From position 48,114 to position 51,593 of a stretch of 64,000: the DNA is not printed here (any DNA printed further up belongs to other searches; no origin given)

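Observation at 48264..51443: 1059-aa fusion: unknown N-domain + Upf1/DNA2-type SF1 helicase with coiled-coil insert + single-HKD PLD nuclease + topoisomerase-type zinc ribbon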

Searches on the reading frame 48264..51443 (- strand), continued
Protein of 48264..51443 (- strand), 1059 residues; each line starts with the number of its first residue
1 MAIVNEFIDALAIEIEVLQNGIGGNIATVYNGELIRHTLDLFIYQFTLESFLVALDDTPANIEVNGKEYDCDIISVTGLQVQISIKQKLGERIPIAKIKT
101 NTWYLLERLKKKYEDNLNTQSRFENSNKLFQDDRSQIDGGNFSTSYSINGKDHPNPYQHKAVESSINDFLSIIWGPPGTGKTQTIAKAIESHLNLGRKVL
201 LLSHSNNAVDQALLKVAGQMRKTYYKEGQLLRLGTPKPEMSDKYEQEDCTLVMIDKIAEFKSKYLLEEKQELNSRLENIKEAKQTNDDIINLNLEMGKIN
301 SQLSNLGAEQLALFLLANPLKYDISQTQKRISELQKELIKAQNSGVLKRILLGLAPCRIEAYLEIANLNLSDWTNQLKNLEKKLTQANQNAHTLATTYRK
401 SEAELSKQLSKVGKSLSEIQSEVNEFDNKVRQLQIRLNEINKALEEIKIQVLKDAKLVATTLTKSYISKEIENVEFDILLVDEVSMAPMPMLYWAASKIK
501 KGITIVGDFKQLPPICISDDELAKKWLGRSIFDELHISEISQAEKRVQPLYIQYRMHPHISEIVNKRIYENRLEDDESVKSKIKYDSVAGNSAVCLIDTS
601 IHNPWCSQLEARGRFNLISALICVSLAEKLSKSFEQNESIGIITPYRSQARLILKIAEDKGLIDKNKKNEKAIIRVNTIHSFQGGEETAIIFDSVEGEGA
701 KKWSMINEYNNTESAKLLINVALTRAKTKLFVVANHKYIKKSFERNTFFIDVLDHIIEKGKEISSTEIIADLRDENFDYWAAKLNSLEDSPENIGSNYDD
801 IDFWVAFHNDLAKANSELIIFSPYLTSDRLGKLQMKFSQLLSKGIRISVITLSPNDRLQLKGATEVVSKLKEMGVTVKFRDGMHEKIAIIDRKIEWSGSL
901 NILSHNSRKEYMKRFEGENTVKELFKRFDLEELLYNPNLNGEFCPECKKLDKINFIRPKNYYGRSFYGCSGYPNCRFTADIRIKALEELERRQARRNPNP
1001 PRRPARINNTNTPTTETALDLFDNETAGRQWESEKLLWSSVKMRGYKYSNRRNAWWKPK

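Call 81: find_encoding_contigs(protein=P0066, flank=7000, max_places=1)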
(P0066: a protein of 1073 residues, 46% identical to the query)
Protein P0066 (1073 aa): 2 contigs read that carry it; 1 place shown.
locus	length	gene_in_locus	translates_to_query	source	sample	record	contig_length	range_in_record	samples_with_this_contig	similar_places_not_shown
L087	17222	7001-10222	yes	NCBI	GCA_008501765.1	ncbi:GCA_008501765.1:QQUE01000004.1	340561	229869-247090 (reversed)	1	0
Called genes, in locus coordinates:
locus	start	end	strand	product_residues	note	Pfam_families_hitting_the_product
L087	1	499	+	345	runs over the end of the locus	PF01522:Polysacc_deac_1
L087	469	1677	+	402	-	PF13480:Acetyltransf_6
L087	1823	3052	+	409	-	PF13439:Glyco_transf_4, PF13579:Glyco_trans_4_4, PF20706:GT4-conflict (weak), PF00534:Glycos_transf_1, PF13692:Glyco_trans_1_4, PF13524:Glyco_trans_1_2 (weak)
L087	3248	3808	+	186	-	-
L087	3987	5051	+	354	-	PF00583:Acetyltransf_1 (faint), PF13527:Acetyltransf_9 (faint)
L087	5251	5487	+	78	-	-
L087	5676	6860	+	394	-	PF09861:Lar_N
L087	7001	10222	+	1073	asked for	PF13086:AAA_11, PF13245:AAA_19, PF13604:AAA_30 (faint), PF13086:AAA_11, PF13087:AAA_12, PF13091:PLDc_2, PF01396:Zn_ribbon_Top1 (weak)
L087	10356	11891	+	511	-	PF00501:AMP-binding, PF13193:AMP-binding_C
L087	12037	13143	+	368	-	PF02350:Epimerase_2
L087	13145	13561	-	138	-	PF01850:PIN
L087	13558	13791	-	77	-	PF02604:PhdYeFM_antitox (weak)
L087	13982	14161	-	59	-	-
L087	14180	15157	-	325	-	PF08240:ADH_N, PF00107:ADH_zinc_N, PF13602:ADH_zinc_N_2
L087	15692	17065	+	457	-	PF02812:ELFV_dehydrog_N, PF00208:ELFV_dehydrog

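Call 92: search_protein_families(library=ncbifam, proteins=[L011:7980-10226:+, L001:7983-11093:+], max_evalue=0.00001)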
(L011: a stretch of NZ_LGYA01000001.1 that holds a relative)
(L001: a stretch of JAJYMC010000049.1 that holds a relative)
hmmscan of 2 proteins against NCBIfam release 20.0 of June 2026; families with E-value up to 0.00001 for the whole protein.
L011:7980-10226:+ (748 aa): 6 families
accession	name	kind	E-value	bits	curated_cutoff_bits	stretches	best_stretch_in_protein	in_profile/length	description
TIGR00376.1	TIGR00376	hypoth_equivalog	5.3e-45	154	348.9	2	280-611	315-633/639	IGHMBP2 family helicase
NF040671.1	PLuB_AAA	exception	1.8e-28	98.5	999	1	325-594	960-1242/1256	PLuB system helicase-like protein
TIGR01447.1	recD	equivalog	2.9e-14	52.6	310.15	0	100-181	108-185/597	exodeoxyribonuclease V subunit alpha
NF058533.1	antiphage_ProA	equivalog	1.2e-10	39.6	1500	0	325-365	1301-1341/1903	anti-phage protein ProA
TIGR01448.2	helicase_RecD2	equivalog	2.9e-10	39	500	0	318-367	399-451/713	SF1B family DNA helicase RecD2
NF042953.1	Hhe_antiphage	equivalog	3.1e-07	28.2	2000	0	327-366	1281-1320/1797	DUF4011 domain-containing anti-phage protein Hhe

L001:7983-11093:+ (1036 aa): 6 families
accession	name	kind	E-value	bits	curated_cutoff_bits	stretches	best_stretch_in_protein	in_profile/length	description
TIGR00376.1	TIGR00376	hypoth_equivalog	4.4e-48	164.2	348.9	2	423-762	319-635/639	IGHMBP2 family helicase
NF040671.1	PLuB_AAA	exception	1.5e-35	121.9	999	2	464-738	956-1236/1256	PLuB system helicase-like protein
NF004966.0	PRK06319.1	equivalog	2.7e-11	42.3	868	1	953-1035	647-730/862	DNA topoisomerase I/SWI domain fusion protein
TIGR01447.1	recD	equivalog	1.5e-07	30.4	310.15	0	161-191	153-183/597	exodeoxyribonuclease V subunit alpha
TIGR01448.2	helicase_RecD2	equivalog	2.7e-07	29.1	500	0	157-203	317-363/713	SF1B family DNA helicase RecD2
TIGR01051.1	topA_bact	equivalog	3.5e-06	26.3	456.4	0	997-1035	592-630/632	type I DNA topoisomerase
